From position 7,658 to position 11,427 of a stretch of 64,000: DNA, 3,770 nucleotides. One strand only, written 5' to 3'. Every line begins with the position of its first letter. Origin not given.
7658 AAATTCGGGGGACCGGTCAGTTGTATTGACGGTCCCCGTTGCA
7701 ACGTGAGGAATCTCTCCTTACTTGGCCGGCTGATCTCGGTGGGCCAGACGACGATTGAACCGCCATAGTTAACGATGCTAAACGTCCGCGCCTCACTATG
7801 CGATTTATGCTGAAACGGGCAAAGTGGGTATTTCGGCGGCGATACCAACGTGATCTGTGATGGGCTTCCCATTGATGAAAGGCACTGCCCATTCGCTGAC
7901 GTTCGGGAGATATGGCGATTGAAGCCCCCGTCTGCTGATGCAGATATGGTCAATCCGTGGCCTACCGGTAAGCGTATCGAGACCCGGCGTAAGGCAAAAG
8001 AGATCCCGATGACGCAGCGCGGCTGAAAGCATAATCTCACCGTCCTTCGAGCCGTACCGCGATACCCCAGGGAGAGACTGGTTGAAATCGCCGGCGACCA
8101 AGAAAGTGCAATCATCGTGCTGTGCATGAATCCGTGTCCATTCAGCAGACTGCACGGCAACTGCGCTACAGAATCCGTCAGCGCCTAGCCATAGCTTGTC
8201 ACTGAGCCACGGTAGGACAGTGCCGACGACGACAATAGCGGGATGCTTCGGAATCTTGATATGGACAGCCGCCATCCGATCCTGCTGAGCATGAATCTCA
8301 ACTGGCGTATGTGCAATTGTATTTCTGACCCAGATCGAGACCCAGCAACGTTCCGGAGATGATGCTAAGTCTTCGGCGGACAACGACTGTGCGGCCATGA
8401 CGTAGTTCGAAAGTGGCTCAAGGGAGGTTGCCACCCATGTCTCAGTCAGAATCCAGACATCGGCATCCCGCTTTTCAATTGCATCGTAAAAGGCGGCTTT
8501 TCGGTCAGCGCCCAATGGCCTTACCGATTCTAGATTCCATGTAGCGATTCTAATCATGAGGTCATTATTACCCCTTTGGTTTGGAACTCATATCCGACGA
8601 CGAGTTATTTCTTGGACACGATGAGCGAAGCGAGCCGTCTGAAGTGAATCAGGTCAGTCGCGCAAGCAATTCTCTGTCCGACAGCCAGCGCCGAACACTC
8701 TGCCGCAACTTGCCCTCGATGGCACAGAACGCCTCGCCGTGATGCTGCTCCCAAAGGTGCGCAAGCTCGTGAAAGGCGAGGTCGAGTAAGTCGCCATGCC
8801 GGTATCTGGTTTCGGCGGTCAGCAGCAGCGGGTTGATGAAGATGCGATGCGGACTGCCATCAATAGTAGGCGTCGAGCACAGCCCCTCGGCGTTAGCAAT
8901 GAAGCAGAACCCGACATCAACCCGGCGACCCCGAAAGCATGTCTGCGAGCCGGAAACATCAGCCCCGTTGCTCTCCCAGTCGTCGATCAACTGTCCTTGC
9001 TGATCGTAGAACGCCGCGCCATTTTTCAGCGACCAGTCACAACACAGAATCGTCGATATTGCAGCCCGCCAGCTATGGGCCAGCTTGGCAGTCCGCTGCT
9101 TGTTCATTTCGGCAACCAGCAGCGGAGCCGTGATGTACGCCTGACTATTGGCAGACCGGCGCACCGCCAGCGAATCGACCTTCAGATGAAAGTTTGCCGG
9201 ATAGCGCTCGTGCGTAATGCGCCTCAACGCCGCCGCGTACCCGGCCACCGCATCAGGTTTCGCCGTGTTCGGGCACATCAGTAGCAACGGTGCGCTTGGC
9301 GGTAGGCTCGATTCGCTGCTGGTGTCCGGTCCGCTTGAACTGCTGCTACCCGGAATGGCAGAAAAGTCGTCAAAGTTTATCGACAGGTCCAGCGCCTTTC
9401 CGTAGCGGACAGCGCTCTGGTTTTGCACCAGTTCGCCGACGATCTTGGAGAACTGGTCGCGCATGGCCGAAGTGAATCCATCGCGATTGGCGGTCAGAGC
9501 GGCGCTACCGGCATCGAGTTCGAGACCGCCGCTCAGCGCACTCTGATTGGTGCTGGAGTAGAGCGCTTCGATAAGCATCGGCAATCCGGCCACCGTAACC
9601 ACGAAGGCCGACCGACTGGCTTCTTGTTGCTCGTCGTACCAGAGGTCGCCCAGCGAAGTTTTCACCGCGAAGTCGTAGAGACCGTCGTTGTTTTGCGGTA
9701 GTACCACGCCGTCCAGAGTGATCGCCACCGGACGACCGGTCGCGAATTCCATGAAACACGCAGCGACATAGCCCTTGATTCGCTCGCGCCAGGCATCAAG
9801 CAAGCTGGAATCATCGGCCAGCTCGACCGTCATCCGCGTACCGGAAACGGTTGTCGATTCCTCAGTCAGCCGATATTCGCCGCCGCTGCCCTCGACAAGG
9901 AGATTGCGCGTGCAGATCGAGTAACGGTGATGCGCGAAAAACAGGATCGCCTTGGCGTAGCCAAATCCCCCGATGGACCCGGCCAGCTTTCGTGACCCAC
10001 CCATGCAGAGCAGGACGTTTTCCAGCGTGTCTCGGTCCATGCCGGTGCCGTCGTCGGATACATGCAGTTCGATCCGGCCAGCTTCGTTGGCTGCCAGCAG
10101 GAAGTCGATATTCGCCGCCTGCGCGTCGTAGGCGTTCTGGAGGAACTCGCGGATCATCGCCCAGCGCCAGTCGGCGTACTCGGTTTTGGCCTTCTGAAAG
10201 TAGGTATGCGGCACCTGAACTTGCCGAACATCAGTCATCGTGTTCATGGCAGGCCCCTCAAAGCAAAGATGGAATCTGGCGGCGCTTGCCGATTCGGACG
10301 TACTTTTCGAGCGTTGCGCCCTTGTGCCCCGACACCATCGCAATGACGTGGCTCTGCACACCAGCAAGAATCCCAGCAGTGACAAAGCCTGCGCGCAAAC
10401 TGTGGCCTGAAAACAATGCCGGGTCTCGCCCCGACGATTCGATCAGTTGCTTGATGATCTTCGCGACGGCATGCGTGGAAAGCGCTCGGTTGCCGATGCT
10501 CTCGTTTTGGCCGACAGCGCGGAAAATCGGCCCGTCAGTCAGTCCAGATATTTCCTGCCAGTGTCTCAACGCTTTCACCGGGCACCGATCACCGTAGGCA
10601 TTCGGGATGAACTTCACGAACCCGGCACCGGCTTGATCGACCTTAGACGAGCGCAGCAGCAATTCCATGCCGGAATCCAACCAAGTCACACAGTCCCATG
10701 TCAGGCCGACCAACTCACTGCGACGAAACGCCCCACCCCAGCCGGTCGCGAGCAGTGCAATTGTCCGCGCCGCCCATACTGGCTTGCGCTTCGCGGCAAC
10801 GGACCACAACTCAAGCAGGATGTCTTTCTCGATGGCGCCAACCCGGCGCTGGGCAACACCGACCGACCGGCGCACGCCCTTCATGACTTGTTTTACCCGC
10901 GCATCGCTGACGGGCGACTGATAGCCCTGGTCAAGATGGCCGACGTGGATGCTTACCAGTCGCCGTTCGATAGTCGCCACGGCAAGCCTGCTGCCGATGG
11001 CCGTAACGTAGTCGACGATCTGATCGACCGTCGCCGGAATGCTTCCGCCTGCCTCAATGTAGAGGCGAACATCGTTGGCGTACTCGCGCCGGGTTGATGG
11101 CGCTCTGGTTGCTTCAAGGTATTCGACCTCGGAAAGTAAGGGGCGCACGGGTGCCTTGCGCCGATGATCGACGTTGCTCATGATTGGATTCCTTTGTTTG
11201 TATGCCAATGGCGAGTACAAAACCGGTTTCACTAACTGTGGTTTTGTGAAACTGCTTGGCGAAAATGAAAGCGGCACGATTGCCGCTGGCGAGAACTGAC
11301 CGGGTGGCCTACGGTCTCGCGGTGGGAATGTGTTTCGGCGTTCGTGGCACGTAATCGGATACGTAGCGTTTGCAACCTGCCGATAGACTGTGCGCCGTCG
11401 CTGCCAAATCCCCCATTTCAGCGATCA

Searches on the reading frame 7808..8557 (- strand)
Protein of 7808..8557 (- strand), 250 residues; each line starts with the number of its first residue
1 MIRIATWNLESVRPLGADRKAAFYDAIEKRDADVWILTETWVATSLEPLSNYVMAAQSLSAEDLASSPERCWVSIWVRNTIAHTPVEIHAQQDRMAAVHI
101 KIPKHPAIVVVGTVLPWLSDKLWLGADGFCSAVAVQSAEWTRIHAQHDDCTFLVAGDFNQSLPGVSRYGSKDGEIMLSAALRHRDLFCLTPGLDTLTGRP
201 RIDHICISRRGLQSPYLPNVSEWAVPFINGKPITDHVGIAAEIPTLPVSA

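Call 39: search_protein_families(library=pfam, proteins=[window:7808-8557:-], max_evalue=0.001)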
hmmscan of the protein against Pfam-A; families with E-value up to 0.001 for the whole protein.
window:7808-8557:- (250 aa): 1 family
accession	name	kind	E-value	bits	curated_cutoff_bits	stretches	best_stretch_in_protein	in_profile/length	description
PF03372.29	Exo_endo_phos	-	2.6e-09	37.6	24.5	1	5-212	1-206/225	Endonuclease/Exonuclease/phosphatase family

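Call 85: search_protein_families(library=padloc, proteins=[window:7808-8557:-], max_evalue=0.001)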
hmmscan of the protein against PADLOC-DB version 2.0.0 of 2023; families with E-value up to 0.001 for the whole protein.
window:7808-8557:- (250 aa): 0 families

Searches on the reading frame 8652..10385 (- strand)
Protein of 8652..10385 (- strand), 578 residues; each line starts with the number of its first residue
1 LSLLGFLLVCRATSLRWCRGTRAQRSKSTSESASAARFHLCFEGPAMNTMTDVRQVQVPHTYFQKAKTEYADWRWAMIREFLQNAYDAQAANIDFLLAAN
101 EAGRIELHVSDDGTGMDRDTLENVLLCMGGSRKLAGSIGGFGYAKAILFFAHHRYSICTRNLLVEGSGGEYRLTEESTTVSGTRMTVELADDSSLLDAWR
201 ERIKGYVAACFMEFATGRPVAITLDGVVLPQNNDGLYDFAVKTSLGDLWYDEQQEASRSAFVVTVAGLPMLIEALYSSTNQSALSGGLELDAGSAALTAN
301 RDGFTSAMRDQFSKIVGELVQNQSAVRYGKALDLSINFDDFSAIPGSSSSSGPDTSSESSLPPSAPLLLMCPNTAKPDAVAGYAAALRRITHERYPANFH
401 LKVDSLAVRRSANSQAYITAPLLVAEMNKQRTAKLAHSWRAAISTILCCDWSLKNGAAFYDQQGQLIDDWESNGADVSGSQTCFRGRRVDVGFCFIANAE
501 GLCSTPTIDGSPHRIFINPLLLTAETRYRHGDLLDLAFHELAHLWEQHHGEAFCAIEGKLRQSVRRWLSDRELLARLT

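Call 39: search_protein_families(library=pfam, proteins=[window:8652-10385:-], max_evalue=0.001)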
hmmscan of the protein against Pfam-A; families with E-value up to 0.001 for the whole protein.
window:8652-10385:- (578 aa): 2 families
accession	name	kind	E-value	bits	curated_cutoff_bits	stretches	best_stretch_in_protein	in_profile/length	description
PF13589.12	HATPase_c_3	-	4.1e-08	33.8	25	1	78-144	7-76/137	Histidine kinase-, DNA gyrase B-, and HSP90-like ATPase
PF02518.31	HATPase_c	-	7.9e-07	29.9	26.4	1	77-190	9-108/111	Histidine kinase-, DNA gyrase B-, and HSP90-like ATPase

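Call 85: search_protein_families(library=padloc, proteins=[window:8652-10385:-], max_evalue=0.001)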
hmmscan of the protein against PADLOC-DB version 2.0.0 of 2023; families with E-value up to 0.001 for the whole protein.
window:8652-10385:- (578 aa): 2 families
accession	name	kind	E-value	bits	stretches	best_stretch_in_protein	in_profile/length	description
PDLC03419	REase_II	-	3.5e-06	23.6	1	76-132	27-82/695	Type II restriction enzyme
PDLC03971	TmtA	-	0.00011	17.8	1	78-136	58-120/1782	-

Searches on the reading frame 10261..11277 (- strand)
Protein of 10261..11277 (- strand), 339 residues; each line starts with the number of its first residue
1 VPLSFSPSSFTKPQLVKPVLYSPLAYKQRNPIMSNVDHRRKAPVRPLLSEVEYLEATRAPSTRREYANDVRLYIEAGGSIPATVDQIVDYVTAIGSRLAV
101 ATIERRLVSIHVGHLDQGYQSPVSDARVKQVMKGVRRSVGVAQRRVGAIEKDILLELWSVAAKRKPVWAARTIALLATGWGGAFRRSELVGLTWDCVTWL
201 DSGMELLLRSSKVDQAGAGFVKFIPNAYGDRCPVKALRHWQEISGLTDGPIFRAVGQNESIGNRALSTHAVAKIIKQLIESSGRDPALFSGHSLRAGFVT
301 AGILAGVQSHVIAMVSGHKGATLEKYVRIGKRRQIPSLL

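Call 39: search_protein_families(library=pfam, proteins=[window:10261-11277:-], max_evalue=0.001)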
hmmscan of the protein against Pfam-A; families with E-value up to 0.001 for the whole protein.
window:10261-11277:- (339 aa): 1 family
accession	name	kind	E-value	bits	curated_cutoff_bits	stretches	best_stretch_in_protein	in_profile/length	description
PF00589.27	Phage_integrase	-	1.5e-07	31.8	27.1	1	173-327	25-166/172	Phage integrase family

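Call 85: search_protein_families(library=padloc, proteins=[window:10261-11277:-], max_evalue=0.001)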
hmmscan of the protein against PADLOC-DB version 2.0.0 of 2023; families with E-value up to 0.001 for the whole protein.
window:10261-11277:- (339 aa): 0 families
